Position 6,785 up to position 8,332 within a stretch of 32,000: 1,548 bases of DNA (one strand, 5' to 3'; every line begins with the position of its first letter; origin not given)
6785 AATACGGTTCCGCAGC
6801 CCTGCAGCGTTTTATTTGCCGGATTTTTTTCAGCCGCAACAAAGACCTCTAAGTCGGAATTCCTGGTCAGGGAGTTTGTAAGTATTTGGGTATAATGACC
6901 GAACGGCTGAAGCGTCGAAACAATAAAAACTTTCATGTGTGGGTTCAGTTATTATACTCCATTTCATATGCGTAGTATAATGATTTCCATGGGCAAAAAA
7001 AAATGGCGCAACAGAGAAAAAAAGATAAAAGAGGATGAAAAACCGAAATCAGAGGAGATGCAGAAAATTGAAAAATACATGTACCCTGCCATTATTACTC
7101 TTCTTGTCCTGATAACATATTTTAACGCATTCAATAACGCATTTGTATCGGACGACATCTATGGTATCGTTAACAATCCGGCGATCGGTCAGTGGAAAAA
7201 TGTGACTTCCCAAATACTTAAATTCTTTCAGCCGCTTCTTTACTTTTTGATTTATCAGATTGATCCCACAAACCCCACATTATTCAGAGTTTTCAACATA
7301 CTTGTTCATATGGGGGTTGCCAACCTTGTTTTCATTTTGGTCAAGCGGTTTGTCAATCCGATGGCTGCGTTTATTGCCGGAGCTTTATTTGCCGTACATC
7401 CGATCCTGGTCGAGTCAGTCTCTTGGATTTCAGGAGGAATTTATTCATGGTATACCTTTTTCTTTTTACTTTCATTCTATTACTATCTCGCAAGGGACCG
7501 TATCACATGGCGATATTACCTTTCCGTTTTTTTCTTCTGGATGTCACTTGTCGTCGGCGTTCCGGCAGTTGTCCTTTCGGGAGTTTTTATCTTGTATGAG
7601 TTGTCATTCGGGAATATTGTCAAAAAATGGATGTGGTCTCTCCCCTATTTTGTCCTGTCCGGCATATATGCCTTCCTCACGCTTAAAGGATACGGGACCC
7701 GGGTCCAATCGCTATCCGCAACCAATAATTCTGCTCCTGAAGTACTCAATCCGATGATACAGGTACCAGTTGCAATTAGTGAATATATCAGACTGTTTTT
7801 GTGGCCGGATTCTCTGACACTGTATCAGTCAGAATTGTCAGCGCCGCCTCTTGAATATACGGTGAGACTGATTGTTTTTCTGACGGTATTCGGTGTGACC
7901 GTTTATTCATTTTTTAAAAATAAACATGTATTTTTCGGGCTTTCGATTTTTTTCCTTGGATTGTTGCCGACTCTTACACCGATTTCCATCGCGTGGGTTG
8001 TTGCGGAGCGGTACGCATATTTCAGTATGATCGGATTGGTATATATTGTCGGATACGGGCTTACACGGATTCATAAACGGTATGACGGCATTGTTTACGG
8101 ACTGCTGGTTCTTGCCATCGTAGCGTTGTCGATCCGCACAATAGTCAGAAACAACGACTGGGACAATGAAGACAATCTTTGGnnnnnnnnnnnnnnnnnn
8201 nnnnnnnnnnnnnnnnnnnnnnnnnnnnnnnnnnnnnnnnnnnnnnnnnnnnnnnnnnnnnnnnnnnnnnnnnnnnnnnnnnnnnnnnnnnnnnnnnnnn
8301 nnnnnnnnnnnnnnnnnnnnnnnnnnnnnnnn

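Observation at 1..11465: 11.5-kb glycan-assembly island adjacent to housekeeping genes; candidate supplier of the glycan for the Pro/Thr-linker surface proteins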

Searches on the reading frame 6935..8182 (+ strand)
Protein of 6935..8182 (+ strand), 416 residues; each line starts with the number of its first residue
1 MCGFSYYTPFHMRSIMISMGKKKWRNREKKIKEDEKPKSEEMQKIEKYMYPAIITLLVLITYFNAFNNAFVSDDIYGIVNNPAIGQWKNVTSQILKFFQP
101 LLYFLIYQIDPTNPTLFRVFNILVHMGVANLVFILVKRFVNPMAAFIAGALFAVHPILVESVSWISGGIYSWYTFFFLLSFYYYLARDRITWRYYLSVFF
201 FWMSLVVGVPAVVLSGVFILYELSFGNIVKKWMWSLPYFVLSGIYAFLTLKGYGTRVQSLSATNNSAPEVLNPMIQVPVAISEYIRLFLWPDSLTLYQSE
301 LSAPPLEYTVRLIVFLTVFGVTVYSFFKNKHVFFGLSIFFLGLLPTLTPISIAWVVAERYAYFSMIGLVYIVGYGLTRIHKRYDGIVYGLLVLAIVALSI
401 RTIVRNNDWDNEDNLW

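Call 12: search_protein_families(library=pfam, proteins=[window:6935-8182:+], max_evalue=10)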
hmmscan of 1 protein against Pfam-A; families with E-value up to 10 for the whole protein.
seq(416 aa): 1 family
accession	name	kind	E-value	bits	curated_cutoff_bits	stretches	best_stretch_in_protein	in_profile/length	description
PF12669.12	FeoB_associated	-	0.047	14.4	27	1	389-406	6-23/44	FeoB-associated Cys-rich membrane protein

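Call 18: find_homologous_proteins(query=window:7058-8182:+, max_evalue=0.00001)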
Query seq(375 aa) (375 aa): 771 proteins with E <= 0.00001 among 8000 candidates; the best 120 are listed.
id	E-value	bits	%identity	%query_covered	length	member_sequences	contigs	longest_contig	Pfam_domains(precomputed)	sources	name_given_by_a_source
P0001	1.3e-224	764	90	100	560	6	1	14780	PF10602.16,PF13431.13,PF23914.2,PF13414.13,PF13176.13,PF13428.13,PF13374.13,PF14559.13,PF13371.13,PF00515.35,PF13424.13,PF21033.5,PF13432.13,PF13181.13,PF07719.24,PF13174.13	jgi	-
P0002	8.7e-220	748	89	100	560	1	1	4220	PF10602.16,PF25063.1,PF13431.13,PF23914.2,PF13414.13,PF01535.27,PF13176.13,PF13428.13,PF13374.13,PF14559.13,PF13371.13,PF00515.35,PF12895.14,PF13424.13,PF21033.5,PF13432.13,PF13181.13,PF07719.24,PF13174.13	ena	-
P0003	5.8e-214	728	87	100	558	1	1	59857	PF10602.16,PF13431.13,PF23914.2,PF16068.11,PF13414.13,PF13176.13,PF13428.13,PF13374.13,PF14559.13,PF13371.13,PF00515.35,PF12895.14,PF13424.13,PF21033.5,PF13432.13,PF13181.13,PF07719.24,PF13174.13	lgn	-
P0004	1.9e-121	424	53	99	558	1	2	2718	PF13431.13,PF23914.2,PF13414.13,PF13176.13,PF24885.2,PF12569.15,PF13428.13,PF13374.13,PF14559.13,PF13371.13,PF17874.8,PF00515.35,PF13424.13,PF21033.5,PF13432.13,PF13181.13,PF07719.24,PF13174.13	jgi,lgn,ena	-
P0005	4.0e-121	423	88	57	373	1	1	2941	PF10602.16,PF13431.13,PF23914.2,PF13414.13,PF13176.13,PF13428.13,PF13374.13,PF14559.13,PF13371.13,PF00515.35,PF13424.13,PF21033.5,PF13432.13,PF13181.13,PF07719.24,PF13174.13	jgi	-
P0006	4.8e-112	393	49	100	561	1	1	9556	PF25063.1,PF13431.13,PF13414.13,PF13176.13,PF13428.13,PF13374.13,PF14559.13,PF13371.13,PF00515.35,PF13424.13,PF21033.5,PF13432.13,PF13181.13,PF07719.24,PF13174.13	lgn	-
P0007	1.6e-107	378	50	100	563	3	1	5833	PF13431.13,PF13414.13,PF13176.13,PF13428.13,PF13374.13,PF14559.13,PF13371.13,PF00515.35,PF13424.13,PF21033.5,PF13432.13,PF13181.13,PF07719.24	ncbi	-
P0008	2.2e-107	378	50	100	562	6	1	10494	PF13431.13,PF23914.2,PF16068.11,PF13414.13,PF13176.13,PF13428.13,PF13374.13,PF14559.13,PF13371.13,PF00515.35,PF13424.13,PF21033.5,PF13432.13,PF13181.13,PF07719.24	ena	-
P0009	2.1e-106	375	51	97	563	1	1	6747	PF13431.13,PF13414.13,PF13176.13,PF13428.13,PF13374.13,PF14559.13,PF13371.13,PF00515.35,PF13424.13,PF21033.5,PF13432.13,PF13181.13,PF07719.24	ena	-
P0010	2.9e-106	374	51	97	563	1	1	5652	PF13431.13,PF13414.13,PF13176.13,PF13428.13,PF13374.13,PF14559.13,PF13371.13,PF00515.35,PF13424.13,PF21033.5,PF13432.13,PF13181.13,PF07719.24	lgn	-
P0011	5.2e-106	373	47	99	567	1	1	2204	PF13431.13,PF23914.2,PF13414.13,PF13176.13,PF13428.13,PF13374.13,PF14559.13,PF13371.13,PF00515.35,PF13424.13,PF21033.5,PF13432.13,PF13181.13,PF07719.24,PF13174.13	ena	-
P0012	1.1e-105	372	49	100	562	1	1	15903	PF13431.13,PF13414.13,PF13176.13,PF13428.13,PF13374.13,PF14559.13,PF13371.13,PF00515.35,PF13424.13,PF21033.5,PF13432.13,PF13181.13,PF07719.24,PF13174.13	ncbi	ncbi:tetratricopeptide repeat protein [soil metagenome]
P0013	8.9e-105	369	48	98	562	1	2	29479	PF25063.1,PF13431.13,PF13414.13,PF13176.13,PF13428.13,PF13374.13,PF07721.21,PF14559.13,PF13371.13,PF00515.35,PF13424.13,PF21033.5,PF13432.13,PF13181.13,PF14561.13,PF07719.24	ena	-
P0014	2.2e-101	358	48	97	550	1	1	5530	PF13431.13,PF23914.2,PF13414.13,PF13176.13,PF13428.13,PF13374.13,PF07721.21,PF14559.13,PF13371.13,PF00515.35,PF13424.13,PF13432.13,PF13181.13,PF07719.24,PF13174.13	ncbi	-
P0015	8.3e-93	330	46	99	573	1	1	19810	PF13431.13,PF13414.13,PF13176.13,PF13428.13,PF13374.13,PF14559.13,PF00515.35,PF13424.13,PF21033.5,PF13432.13,PF13181.13,PF07719.24,PF13174.13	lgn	-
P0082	2.1e-79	286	43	97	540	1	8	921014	PF13431.13,PF23914.2,PF13414.13,PF13176.13,PF13428.13,PF13374.13,PF14559.13,PF27595.1,PF13371.13,PF00515.35,PF13424.13,PF21033.5,PF13432.13,PF13181.13,PF07719.24,PF13174.13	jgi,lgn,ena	jgi:tetratricopeptide (TPR) repeat protein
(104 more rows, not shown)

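Call 20: find_encoding_contigs(protein=P0003, flank=10000, max_places=3)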
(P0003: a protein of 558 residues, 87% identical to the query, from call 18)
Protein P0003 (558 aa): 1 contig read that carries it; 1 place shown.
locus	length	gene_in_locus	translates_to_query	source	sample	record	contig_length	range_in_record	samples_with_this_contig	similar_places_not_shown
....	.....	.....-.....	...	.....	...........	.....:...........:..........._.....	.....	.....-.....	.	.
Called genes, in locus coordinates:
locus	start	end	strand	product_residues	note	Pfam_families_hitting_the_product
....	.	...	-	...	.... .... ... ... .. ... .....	-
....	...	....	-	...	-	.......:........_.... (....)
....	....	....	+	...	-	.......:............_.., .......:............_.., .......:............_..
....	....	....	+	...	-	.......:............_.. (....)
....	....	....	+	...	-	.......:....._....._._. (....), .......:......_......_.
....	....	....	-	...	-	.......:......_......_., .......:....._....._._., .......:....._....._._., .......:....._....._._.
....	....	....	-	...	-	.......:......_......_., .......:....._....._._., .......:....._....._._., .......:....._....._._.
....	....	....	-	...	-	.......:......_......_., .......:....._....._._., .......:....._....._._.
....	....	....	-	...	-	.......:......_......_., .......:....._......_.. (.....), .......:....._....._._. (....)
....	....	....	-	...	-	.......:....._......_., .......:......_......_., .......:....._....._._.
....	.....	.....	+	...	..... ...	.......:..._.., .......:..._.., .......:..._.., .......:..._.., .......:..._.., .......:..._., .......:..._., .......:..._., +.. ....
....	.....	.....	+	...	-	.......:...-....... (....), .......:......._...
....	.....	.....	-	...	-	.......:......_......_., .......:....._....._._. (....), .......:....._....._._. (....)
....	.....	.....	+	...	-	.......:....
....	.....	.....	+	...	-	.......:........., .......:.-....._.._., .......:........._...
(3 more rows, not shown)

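Call 21: find_encoding_contigs(protein=P0013, flank=10000, max_places=2)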
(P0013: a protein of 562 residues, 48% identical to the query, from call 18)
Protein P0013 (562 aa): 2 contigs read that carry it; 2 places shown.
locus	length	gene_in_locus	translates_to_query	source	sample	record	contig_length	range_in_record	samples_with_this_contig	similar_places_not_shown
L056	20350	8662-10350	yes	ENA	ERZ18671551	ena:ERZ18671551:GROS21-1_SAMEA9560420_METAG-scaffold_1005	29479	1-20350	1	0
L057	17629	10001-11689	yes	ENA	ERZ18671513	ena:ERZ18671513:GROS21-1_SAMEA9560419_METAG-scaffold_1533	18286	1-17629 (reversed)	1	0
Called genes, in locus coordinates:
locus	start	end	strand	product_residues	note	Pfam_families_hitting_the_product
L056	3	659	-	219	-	?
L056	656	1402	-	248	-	PF00483:NTP_transferase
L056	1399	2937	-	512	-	PF00370:FGGY_N, PF02782:FGGY_C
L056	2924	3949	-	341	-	PF00535:Glycos_transf_2, PF10111:Glyco_tranf_2_2, PF13641:Glyco_tranf_2_3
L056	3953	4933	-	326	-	PF00535:Glycos_transf_2, PF13506:Glyco_transf_21 (faint), PF13641:Glyco_tranf_2_3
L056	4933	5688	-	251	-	PF03141:Methyltransf_29 (weak), PF13489:Methyltransf_23, PF13847:Methyltransf_31, PF08241:Methyltransf_11, PF08242:Methyltransf_12, PF13649:Methyltransf_25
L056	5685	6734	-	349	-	PF00535:Glycos_transf_2, PF09258:Glyco_transf_64 (faint), PF10111:Glyco_tranf_2_2, PF13641:Glyco_tranf_2_3, PF13632:Glyco_trans_2_3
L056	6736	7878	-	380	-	PF13439:Glyco_transf_4, PF00534:Glycos_transf_1, PF13692:Glyco_trans_1_4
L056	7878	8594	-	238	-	PF13489:Methyltransf_23, PF13847:Methyltransf_31 (faint), PF08241:Methyltransf_11, PF08242:Methyltransf_12 (weak)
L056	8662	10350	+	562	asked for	PF13181:TPR_8 (faint), PF13414:TPR_11, PF13424:TPR_12, PF13432:TPR_16 (weak), PF00515:TPR_1 (weak), PF07719:TPR_2 (weak), PF13424:TPR_12, PF14559:TPR_19, +9 more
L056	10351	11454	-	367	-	PF18933:PsbP_2 (faint)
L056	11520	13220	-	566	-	PF04055:Radical_SAM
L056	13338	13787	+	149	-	-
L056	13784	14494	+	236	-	PF01209:Ubie_methyltran (faint), PF13489:Methyltransf_23, PF08241:Methyltransf_11, PF08242:Methyltransf_12 (weak), PF13649:Methyltransf_25, PF13847:Methyltransf_31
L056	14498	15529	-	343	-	PF00535:Glycos_transf_2, PF10111:Glyco_tranf_2_2 (weak), PF13641:Glyco_tranf_2_3 (faint)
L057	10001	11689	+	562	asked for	PF13181:TPR_8 (faint), PF13414:TPR_11, PF13424:TPR_12, PF13432:TPR_16 (weak), PF00515:TPR_1 (weak), PF07719:TPR_2 (weak), PF13424:TPR_12, PF14559:TPR_19, +9 more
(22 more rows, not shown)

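Call 22: find_encoding_contigs(protein=P0082, flank=10000, max_places=2)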
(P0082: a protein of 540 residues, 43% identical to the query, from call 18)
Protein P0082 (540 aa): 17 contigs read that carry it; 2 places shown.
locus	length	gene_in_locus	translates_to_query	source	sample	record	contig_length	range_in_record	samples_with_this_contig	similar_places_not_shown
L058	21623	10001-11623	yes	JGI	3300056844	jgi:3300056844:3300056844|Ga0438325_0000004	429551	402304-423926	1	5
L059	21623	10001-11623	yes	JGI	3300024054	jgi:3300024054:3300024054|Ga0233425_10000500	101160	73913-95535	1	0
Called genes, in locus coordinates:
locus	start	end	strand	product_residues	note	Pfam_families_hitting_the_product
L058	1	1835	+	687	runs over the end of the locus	PF03235:GmrSD_N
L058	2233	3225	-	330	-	PF02568:ThiI, PF03054:tRNA_Me_trans (faint), PF18297:NFACT-R_2 (weak)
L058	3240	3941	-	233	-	PF07021:MetW, PF13489:Methyltransf_23, PF13847:Methyltransf_31, PF08241:Methyltransf_11, PF08242:Methyltransf_12, PF13649:Methyltransf_25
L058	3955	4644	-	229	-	PF13489:Methyltransf_23, PF08241:Methyltransf_11, PF08242:Methyltransf_12, PF13649:Methyltransf_25, PF13847:Methyltransf_31 (weak)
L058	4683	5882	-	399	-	PF13439:Glyco_transf_4, PF20706:GT4-conflict, PF00534:Glycos_transf_1, PF13692:Glyco_trans_1_4, PF13524:Glyco_trans_1_2 (weak)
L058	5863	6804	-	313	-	PF00535:Glycos_transf_2, PF10111:Glyco_tranf_2_2, PF13506:Glyco_transf_21 (weak), PF13641:Glyco_tranf_2_3, PF13632:Glyco_trans_2_3 (weak)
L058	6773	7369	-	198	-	PF25084:LbH_EIF2B (faint), PF00132:Hexapep, PF14602:Hexapep_2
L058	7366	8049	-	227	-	PF13489:Methyltransf_23, PF07021:MetW (weak), PF08241:Methyltransf_11, PF08242:Methyltransf_12 (weak), PF13649:Methyltransf_25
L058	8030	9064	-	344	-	PF00535:Glycos_transf_2, PF10111:Glyco_tranf_2_2 (weak), PF13641:Glyco_tranf_2_3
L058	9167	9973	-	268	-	PF00535:Glycos_transf_2, PF10111:Glyco_tranf_2_2 (weak), PF13641:Glyco_tranf_2_3, PF10111:Glyco_tranf_2_2 (weak)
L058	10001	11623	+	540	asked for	PF00515:TPR_1, PF07719:TPR_2, PF13414:TPR_11, PF13424:TPR_12, PF13431:TPR_17, PF00515:TPR_1, PF13424:TPR_12, PF00515:TPR_1, +15 more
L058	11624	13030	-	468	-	-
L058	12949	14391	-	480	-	PF01566:Nramp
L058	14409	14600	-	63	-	-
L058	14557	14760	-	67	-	-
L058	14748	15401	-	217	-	-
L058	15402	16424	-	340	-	PF01933:CofD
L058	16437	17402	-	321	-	PF07602:DUF1565 (faint), PF01095:Pectinesterase (weak), PF12708:Pect-lyase_RHGA_epim (faint), PF05048:NosD, PF13229:Beta_helix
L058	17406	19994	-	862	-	PF00133:tRNA-synt_1, PF09334:tRNA-synt_1g, PF13603:tRNA-synt_1_2, PF00133:tRNA-synt_1, PF09334:tRNA-synt_1g (weak), PF08264:Anticodon_1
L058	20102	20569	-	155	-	PF20393:Pro_CA_2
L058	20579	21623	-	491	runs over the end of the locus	PF00478:IMPDH, PF03060:NMO (faint), PF00571:CBS, PF01070:FMN_dh (weak)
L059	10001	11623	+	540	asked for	PF00515:TPR_1, PF07719:TPR_2, PF13414:TPR_11, PF13424:TPR_12, PF13431:TPR_17, PF00515:TPR_1, PF13424:TPR_12, PF00515:TPR_1, +15 more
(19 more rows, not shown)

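Call 50: search_solved_structures(query=A2, max_evalue=10)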
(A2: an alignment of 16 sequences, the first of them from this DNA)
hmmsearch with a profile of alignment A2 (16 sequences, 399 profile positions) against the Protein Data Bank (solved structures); distinct sequences matched with E-value up to 10: 6.
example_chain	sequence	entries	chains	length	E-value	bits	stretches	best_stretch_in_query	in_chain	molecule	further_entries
7s3d_F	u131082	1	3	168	0.18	13.8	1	222-277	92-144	PSI-F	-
4l6v_F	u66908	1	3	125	0.36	12.9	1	225-278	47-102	Fusion protein of Photosystem I subunit III and subunit IX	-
7coy_aF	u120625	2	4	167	0.99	11.4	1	225-278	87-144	Photosystem I protein PsaF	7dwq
5oy0_F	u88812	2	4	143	1.3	11.1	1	230-278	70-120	Photosystem I reaction center subunit III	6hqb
9s6p_F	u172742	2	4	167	1.3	11.1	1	218-278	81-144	Photosystem I reaction center subunit III | Photosystem I protein PsaF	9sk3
4kt0_F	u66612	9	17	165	1.7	10.7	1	230-278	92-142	Photosystem I subunit III | Photosystem I reaction center subunit III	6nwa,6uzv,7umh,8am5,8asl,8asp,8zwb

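Call 51: search_protein_families(library=pfam, alignment_id=A2, max_evalue=0.1)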
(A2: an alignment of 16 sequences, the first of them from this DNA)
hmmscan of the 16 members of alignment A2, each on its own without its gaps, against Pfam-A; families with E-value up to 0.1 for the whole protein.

A. member 1, seq(396 aa): 1 family
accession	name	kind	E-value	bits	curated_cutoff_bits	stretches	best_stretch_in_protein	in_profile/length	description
PF12669.12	FeoB_associated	-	0.042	14.5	27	0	374-391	6-23/44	FeoB-associated Cys-rich membrane protein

B. families by the number of members that match (of 16 scanned): 9 families
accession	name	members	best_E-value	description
PF13231.12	PMT_2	5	1.2e-07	Dolichyl-phosphate-mannose-protein mannosyltransferase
PF08279.18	HTH_11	1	0.00052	HTH domain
PF01399.33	PCI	1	0.012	PCI domain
PF00538.25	Linker_histone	1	0.014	linker histone H1 and H5 family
PF12728.13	HTH_17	1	0.027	Helix-turn-helix domain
PF04545.22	Sigma70_r4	1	0.035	Sigma-70, region 4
PF12669.12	FeoB_associated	1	0.042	FeoB-associated Cys-rich membrane protein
PF23809.1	Phage_holin_9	1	0.06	Bacteriophage holin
PF08671.16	SinI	1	0.068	Anti-repressor SinI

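Call 55: predict_structure(alignment_id=A2)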
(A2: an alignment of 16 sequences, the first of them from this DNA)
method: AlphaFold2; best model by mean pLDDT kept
length: 396 residues; sequences in the alignment: 16
mean_pLDDT: 82.1   pTM: 0.85
mean pLDDT of the five models: 82.1, 80.8, 80.4, 78.7, 78.2
residues with pLDDT >= 90: 160; 70-90: 161; 50-70: 50; < 50: 25
segments of 3 or more residues with pLDDT < 50: 1-22
pLDDT, mean of each block of 10 residues (from residue 1): 39 43 61 90 88 64 82 84 87 87 90 97 93 95 83 89 96 84 96 89 94 88 94 78 67 69 84 78 61 88 96 95 91 58 78 95 83 89 85 64
secondary structure, 60 per line:
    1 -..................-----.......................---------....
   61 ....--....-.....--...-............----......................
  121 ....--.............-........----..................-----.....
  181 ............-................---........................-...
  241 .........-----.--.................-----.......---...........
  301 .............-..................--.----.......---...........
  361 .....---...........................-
elements in order: H2-19 H25-47 H57-64 H67-70 H72-76 H83-94 H99-124 H127-139 H141-148 H153-170 H176-192 H194-209 H213-236 H238-249 H258-274 E280-282 H283-286 H290-313 H315-332 E340-342 H343-346 H350-365 H369-395

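Call 57: fold_search(model_id=the predicted structure, library=pdb)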
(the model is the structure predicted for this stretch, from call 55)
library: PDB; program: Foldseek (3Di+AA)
matches with E <= 10: 362; with E <= 0.001: 5
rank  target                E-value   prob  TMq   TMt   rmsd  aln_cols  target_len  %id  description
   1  5f15                  1.6e-04  1.00  0.44  0.35   9.9       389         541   11  Crystal Structure of ArnT from Cupriavidus metallidurans bound to Undecaprenyl phosphate (released 2016-02-17)
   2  8b6l_I                2.9e-04  1.00  0.41  0.27  15.8       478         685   13  Subtomogram average of the human Sec61-TRAP-OSTA-translocon (released 2022-12-07)
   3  8pn9_A                3.7e-04  1.00  0.48  0.33  14.7       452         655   13  Structure of human oligosaccharyltransferase OST-A complex bound to NGI-1 (released 2024-05-08)
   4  5gmy_A                4.2e-04  1.00  0.50  0.27  14.6       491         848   12  Crystal structure of the Archaeoglobus fulgidus oligosaccharyltransferase (O29867_ARCFU) tethered with an acceptor pep (released 2017-02-01)
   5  8age_A                9.6e-04  1.00  0.42  0.28  13.8       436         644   12  Structure of yeast oligosaccharylransferase complex with acceptor peptide bound (released 2022-12-07)
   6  7oci_F                1.1e-03  1.00  0.47  0.31  13.7       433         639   11  Cryo-EM structure of yeast Ost6p containing oligosaccharyltransferase complex (released 2022-02-16)
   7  7e9s_A                1.1e-03  1.00  0.46  0.25  11.3       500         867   11  Archaeal oligosaccharyltransferase AglB from Archaeoglobus fulgidus in complex with an inhibitory peptide and a dolich (released 2021-09-08)
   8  9n9j_I                1.6e-03  1.00  0.44  0.28  15.6       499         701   12  Structure of a GRP94 folding intermediate engaged with a CCDC134- and FKBP11-bound secretory translocon (released 2025-11-19)
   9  8agc_A                1.9e-03  1.00  0.48  0.30  14.7       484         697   13  Structure of yeast oligosaccharylransferase complex with lipid-linked oligosaccharide and non-acceptor peptide bound (released 2022-12-07)
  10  3waj                  2.0e-03  1.00  0.44  0.24  16.9       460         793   11  Crystal structure of the Archaeoglobus fulgidus oligosaccharyltransferase (O29867_ARCFU) complex with Zn and sulfate (released 2013-10-30)
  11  6s7o_A                2.3e-03  1.00  0.41  0.28  15.2       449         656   12  Cryo-EM structure of human oligosaccharyltransferase complex OST-A (released 2019-12-18)
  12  6ezn_F                2.4e-03  1.00  0.48  0.32  14.1       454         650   12  Cryo-EM structure of the yeast oligosaccharyltransferase (OST) complex (released 2018-01-17)
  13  5ezm                  2.7e-03  1.00  0.45  0.35   9.9       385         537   11  Crystal Structure of ArnT from Cupriavidus metallidurans in the apo state (released 2016-02-17)
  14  3wak                  2.8e-03  1.00  0.46  0.25  14.9       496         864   11  Crystal structure of the Archaeoglobus fulgidus oligosaccharyltransferase (O29867_ARCFU) in the apo form (released 2013-10-30)
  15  6ftg_5                3.1e-03  1.00  0.39  0.27  16.4       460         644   14  Subtomogram average of OST-containing ribosome-translocon complexes from canine rough microsomal membranes (released 2018-03-21)
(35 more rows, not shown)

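Call 64: find_related_loci(query=A2, collection=metagenome_contigs, flank=10000)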
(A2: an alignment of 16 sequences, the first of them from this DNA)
Query A2 (396 aa) in metagenome_contigs; peptide patterns used: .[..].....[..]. (x = any residue, [..] = any of these).
346 stretches matched a pattern; 345 encode a relative of the query (tblastn E <= 1e-3); the best 80 are kept; 80 distinct loci.
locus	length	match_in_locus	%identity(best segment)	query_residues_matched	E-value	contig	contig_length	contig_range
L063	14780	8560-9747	88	1-396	0e+0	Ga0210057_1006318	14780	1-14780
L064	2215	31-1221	50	1-396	2e-116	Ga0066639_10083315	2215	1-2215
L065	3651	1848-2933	44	38-396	8e-84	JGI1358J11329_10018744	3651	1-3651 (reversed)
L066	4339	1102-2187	44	38-396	2e-83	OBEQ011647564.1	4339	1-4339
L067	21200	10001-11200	39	6-396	2e-81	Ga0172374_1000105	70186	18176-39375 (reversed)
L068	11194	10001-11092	43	39-396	4e-80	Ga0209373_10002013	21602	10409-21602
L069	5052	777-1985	37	5-396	3e-80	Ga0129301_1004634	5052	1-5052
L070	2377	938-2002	42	47-396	3e-82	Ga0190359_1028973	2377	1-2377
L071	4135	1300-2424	40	27-396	7e-80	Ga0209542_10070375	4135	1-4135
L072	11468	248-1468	37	1-396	3e-79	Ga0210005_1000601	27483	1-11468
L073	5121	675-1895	37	1-396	2e-79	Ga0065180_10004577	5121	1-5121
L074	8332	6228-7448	37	1-396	3e-79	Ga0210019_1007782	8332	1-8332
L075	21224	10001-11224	40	6-396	1e-78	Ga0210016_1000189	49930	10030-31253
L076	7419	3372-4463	40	38-396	2e-78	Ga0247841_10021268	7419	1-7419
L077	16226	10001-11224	40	6-396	1e-78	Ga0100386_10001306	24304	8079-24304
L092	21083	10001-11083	40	46-396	1e-75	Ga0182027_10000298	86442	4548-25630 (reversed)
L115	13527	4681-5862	38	19-396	2e-73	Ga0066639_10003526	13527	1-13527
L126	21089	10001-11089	37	39-396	1e-72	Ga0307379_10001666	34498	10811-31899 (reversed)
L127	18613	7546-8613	38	43-396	1e-72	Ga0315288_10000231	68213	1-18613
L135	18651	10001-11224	36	5-396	1e-71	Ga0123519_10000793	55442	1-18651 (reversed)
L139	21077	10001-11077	41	42-396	5e-71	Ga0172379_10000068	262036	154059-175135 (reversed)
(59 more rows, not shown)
